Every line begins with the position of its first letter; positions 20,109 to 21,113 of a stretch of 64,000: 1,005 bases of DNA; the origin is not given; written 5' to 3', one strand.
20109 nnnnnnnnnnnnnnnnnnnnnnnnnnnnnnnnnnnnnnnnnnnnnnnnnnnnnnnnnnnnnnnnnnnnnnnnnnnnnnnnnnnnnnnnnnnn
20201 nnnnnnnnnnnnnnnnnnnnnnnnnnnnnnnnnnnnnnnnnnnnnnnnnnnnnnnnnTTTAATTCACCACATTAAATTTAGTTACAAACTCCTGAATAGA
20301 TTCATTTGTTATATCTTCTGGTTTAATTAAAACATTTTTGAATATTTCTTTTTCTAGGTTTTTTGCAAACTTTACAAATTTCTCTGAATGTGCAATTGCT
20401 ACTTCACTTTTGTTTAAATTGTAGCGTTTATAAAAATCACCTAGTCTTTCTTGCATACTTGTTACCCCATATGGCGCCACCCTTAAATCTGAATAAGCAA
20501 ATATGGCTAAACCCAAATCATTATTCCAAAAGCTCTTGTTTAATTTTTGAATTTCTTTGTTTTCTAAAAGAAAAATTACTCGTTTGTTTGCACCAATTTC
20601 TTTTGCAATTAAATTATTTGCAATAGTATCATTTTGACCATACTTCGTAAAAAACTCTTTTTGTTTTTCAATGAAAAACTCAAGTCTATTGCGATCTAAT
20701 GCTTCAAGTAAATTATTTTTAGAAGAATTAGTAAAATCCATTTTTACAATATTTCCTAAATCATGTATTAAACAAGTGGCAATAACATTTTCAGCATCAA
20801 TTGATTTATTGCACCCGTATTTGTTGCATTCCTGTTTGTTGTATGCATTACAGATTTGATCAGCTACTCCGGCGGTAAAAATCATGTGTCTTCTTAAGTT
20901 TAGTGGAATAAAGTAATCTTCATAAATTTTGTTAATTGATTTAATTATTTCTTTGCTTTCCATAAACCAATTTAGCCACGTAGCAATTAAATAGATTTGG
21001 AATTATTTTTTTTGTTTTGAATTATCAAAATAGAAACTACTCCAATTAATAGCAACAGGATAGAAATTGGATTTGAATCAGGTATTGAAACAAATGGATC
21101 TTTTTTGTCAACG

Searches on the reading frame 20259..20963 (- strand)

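Call 63: search_protein_families(library=pfam, proteins=[window:20259-20963:-], max_evalue=0.01)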
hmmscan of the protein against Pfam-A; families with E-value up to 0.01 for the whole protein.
window:20259-20963:- (234 aa): 2 families
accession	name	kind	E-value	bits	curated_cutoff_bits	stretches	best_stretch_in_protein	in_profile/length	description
PF01966.28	HD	-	0.00091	19.9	22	1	25-79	3-46/116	HD domain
PF22131.1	CjCas9_PI_CTD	-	0.0081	16.8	21.9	0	169-223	10-62/76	CRISPR-associated endonuclease CjCas9 PI-CTD domain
